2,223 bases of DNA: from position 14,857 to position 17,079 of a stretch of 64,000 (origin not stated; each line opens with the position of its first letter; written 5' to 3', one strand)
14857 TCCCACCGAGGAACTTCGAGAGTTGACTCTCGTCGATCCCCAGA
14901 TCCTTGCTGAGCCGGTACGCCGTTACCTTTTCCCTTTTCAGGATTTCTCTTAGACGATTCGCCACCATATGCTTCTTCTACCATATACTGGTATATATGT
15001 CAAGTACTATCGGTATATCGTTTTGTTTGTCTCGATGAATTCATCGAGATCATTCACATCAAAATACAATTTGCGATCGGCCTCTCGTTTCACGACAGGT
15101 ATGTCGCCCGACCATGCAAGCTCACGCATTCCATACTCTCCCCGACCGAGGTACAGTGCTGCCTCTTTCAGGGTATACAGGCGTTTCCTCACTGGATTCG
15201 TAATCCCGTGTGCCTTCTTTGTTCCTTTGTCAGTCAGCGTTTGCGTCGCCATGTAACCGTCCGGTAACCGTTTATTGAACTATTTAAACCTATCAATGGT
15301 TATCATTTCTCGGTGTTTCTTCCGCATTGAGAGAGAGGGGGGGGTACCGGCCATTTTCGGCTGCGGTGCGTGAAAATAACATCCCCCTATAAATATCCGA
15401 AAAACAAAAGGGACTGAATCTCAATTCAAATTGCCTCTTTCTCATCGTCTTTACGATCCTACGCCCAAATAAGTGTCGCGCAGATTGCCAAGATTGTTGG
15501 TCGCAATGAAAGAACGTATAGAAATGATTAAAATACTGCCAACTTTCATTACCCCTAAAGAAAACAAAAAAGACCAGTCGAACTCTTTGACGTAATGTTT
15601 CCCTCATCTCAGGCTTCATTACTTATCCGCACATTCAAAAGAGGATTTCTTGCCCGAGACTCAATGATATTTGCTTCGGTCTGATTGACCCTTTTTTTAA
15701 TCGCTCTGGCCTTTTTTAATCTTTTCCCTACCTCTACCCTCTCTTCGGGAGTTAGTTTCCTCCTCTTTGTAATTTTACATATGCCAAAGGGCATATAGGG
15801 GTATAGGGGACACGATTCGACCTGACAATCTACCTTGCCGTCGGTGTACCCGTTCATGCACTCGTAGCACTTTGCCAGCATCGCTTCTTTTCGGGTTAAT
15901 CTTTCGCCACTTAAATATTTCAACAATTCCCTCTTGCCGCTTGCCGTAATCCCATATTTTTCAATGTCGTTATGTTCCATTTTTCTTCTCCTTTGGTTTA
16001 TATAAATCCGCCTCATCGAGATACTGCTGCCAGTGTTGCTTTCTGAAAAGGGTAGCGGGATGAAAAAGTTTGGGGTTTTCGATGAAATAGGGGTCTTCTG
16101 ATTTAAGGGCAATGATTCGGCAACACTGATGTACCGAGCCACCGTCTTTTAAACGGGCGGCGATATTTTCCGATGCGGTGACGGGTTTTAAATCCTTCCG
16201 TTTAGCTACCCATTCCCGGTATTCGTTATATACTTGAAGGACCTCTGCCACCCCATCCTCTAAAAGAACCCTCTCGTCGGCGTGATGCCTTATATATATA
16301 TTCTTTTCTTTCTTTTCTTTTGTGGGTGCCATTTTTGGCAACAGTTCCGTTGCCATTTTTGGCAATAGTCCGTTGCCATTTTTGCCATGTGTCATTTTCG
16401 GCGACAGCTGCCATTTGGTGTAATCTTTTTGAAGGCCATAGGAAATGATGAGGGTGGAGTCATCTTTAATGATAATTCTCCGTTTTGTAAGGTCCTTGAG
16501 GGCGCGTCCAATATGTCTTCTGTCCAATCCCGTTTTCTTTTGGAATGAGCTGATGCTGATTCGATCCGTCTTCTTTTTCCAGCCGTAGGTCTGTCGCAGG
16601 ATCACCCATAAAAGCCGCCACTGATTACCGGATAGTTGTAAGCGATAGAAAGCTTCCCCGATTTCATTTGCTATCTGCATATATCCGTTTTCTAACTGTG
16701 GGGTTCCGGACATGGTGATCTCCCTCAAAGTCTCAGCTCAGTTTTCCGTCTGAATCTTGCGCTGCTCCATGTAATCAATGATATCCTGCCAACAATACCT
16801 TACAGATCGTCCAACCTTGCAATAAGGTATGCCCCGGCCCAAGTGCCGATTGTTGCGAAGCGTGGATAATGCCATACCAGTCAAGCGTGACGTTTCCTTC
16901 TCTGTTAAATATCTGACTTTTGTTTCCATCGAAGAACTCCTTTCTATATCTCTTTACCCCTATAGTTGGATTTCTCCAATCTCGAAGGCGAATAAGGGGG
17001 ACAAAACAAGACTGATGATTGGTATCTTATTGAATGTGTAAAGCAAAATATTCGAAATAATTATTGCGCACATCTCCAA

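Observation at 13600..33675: Integrative island of about 20 kb at tRNA-Phe, bounded by a 51-bp perfect / about 87-bp imperfect direct repeat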

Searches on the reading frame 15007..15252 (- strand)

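Call 6: search_protein_families(library=pfam, proteins=[window:15007-15252:-], max_evalue=0.01)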
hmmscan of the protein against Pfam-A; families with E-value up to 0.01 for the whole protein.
window:15007-15252:- (81 aa): 1 family
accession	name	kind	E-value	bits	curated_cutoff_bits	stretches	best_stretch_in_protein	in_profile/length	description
PF12728.13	HTH_17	-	6.6e-10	39.5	27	1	25-76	1-50/51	Helix-turn-helix domain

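Call 41: search_protein_families(library=phrogs, proteins=[window:15007-15252:-], max_evalue=0.001)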
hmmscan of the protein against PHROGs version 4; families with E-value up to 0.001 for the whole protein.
window:15007-15252:- (81 aa): 2 families
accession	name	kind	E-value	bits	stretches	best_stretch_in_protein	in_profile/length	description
phrog_7338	-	unknown function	5.5e-07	30.8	1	22-78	27-82/87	-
phrog_66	-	integration and excision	9.4e-07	29.8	1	11-78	79-145/412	excisionase and transcriptional regulator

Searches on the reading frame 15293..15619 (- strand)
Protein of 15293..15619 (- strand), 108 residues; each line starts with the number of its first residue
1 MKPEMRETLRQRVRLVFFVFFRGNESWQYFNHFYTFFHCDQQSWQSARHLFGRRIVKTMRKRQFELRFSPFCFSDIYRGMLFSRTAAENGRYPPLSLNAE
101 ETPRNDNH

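Call 6: search_protein_families(library=pfam, proteins=[window:15293-15619:-], max_evalue=0.01)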
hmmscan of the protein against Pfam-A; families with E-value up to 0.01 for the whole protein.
window:15293-15619:- (108 aa): 0 families

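Call 40: search_protein_families(library=padloc, proteins=[window:15293-15619:-], max_evalue=0.01)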
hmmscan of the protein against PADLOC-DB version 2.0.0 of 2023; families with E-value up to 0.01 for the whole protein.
window:15293-15619:- (108 aa): 0 families

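Call 41: search_protein_families(library=phrogs, proteins=[window:15293-15619:-], max_evalue=0.001)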
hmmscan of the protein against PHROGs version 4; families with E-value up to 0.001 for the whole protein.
window:15293-15619:- (108 aa): 0 families

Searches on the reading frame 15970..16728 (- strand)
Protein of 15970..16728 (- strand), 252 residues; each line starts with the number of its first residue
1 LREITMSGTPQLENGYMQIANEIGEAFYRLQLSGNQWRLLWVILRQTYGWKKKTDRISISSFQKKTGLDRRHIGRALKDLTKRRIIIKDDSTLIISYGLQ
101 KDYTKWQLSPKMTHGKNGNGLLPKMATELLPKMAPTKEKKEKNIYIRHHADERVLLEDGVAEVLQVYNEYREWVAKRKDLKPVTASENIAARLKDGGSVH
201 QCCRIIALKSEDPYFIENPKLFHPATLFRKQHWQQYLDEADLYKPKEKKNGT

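Call 6: search_protein_families(library=pfam, proteins=[window:15970-16728:-], max_evalue=0.01)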
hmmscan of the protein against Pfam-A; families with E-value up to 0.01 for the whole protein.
window:15970-16728:- (252 aa): 3 families
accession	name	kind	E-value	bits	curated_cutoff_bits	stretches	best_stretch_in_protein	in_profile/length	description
PF04492.19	Phage_rep_O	-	7.6e-22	78.1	28.7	1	11-106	4-95/95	Bacteriophage replication protein O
PF09524.15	Phg_2220_C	-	5.9e-07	29.9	27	1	184-237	19-72/73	Conserved phage C-terminus (Phg_2220_C)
PF01051.27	Rep3_N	-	0.0031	18.3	22.4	1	20-107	5-101/141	Initiator Replication protein, WH1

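Call 41: search_protein_families(library=phrogs, proteins=[window:15970-16728:-], max_evalue=0.001)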
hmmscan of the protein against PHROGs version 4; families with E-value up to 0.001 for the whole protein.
window:15970-16728:- (252 aa): 10 families
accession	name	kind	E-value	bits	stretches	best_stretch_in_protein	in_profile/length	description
phrog_678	-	DNA, RNA and nucleotide metabolism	3e-27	97.1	1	11-180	27-238/346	replication initiation O-like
phrog_277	-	DNA, RNA and nucleotide metabolism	1.5e-26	94.4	1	11-142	24-154/318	replication initiation O-like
phrog_2365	-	DNA, RNA and nucleotide metabolism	4.1e-21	77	1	11-135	24-144/232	replication initiation O-like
phrog_16826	-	DNA, RNA and nucleotide metabolism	1.3e-20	74.9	1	8-112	3-105/341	DnaD-like helicase loader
phrog_18020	-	DNA, RNA and nucleotide metabolism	5.7e-12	47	1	17-206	15-184/248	replication initiation O-like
phrog_5810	-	DNA, RNA and nucleotide metabolism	1.1e-08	36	1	18-91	1-75/268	replication initiation protein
phrog_345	-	DNA, RNA and nucleotide metabolism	1.7e-07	32.3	1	11-140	22-165/297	replication initiation O-like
phrog_428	-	DNA, RNA and nucleotide metabolism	1.6e-05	25.3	1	58-247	129-318/455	replication initiation protein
phrog_270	-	DNA, RNA and nucleotide metabolism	7.9e-05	23.2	1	4-239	15-252/383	replication initiation protein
phrog_21732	-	unknown function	0.00097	19.6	0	14-89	6-80/360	-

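Call 58: search_protein_families(library=ncbifam, proteins=[window:15970-16713:-], max_evalue=0.001)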
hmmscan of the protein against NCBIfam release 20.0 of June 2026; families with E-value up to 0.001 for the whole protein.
window:15970-16713:- (247 aa): 2 families
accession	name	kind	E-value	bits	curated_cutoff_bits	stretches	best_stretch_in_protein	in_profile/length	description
TIGR01610.1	phage_O_Nterm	equivalog_domain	2e-20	73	45.5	1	6-88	2-84/95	phage replication protein O, N-terminal domain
NF046008.1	ICE_MAGa4850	equivalog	0.00069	19.7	55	0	34-88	48-98/233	MAGa4850 family ICE element protein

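Call 104: search_dna_similar(query=window:15970-16713:-, collection=phages, mode=protein, max_rows=8)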
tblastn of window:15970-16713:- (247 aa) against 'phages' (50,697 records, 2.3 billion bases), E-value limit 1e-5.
Records with a match: 266; places in all: 266; records where one place covers at least 80% of the query: 6.
Best place of each record, by identity: <60% 266.
By first word of the organism name: Escherichia 95; Enterobacteria 36; Stx1a-converting 34; Salmonella 32; Stx2-converting 13; Klebsiella 10; Stx 6; Stx1 4; Proteus 3; Lambdavirus 3; and 21 more.
By host as written in the record: - 91; Escherichia coli 39; Salmonella enterica 11; Escherichia coli str. K-12 substr. MG1655 8; Escherichia coli C 6; Klebsiella pneumoniae 4; Escherichia coli O157:H7 4; Salmonella enterica subsp. enterica serovar Anatum 4; and 70 more.
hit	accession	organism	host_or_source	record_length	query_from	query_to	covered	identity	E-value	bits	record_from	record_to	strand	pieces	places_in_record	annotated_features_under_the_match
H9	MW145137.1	Providencia phage PSTNGR2lys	Providencia stuartii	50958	7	245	97%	22.9%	8e-6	52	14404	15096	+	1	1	DNA replication protein O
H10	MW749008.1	Hafnia phage vB_HpaM_Meifeng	Hafnia paralvei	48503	7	225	89%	24.2%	9e-13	73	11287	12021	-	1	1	putative phage replication protein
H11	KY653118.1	Morganella phage IME1369_01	Morganella morganii IME1369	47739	7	176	69%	29.4%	2e-11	69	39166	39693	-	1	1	replication protein O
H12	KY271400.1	Klebsiella phage 6 LV-2017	Klebsiella pneumoniae KH43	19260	7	184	72%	27.9%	2e-9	63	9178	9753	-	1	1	DNA replication protein O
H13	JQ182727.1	Escherichia phage mEpX1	Escherichia coli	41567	7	212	83%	23.6%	3e-10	66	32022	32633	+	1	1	DNA replication protein O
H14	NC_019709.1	Escherichia phage mEpX1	Escherichia coli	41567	7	212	83%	23.6%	3e-10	66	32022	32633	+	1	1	replication protein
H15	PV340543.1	Escherichia phage mEpX1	Escherichia coli str. K-12 substr. ...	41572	7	212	83%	23.6%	3e-10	66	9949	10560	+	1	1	DNA replication protein O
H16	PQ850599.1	Escherichia phage CurroJimenez_Bas106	Escherichia coli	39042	7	212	83%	23.6%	6e-10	65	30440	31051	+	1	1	O-like replisome organizer protein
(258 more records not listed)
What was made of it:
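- Closest known: Bacteriophage lambda O protein and ori-lambda. Different: Identity to phage O proteins is only 23-29% (call 104).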

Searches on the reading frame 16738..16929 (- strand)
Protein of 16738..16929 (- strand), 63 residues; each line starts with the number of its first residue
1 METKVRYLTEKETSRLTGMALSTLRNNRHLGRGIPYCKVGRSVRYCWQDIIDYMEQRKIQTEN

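Call 6: search_protein_families(library=pfam, proteins=[window:16738-16929:-], max_evalue=0.01)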
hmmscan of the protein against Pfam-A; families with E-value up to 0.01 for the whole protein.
window:16738-16929:- (63 aa): 1 family
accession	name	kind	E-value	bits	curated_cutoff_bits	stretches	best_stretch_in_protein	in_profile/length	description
PF12728.13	HTH_17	-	2.9e-06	27.9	27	1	7-57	1-50/51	Helix-turn-helix domain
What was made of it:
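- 16738..16929 (-): AlpA-like HTH_17 regulator. PF12728 (call 6).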

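Call 41: search_protein_families(library=phrogs, proteins=[window:16738-16929:-], max_evalue=0.001)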
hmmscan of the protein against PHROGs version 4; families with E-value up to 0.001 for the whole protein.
window:16738-16929:- (63 aa): 3 families
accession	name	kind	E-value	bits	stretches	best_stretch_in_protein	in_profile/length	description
phrog_2528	-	unknown function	8.1e-08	33.2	1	19-60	40-82/90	-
phrog_15534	-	DNA, RNA and nucleotide metabolism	1.7e-06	29.5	1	6-58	42-92/93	HTH DNA binding protein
phrog_25262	-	unknown function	3.1e-05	24.9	1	7-62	34-89/106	-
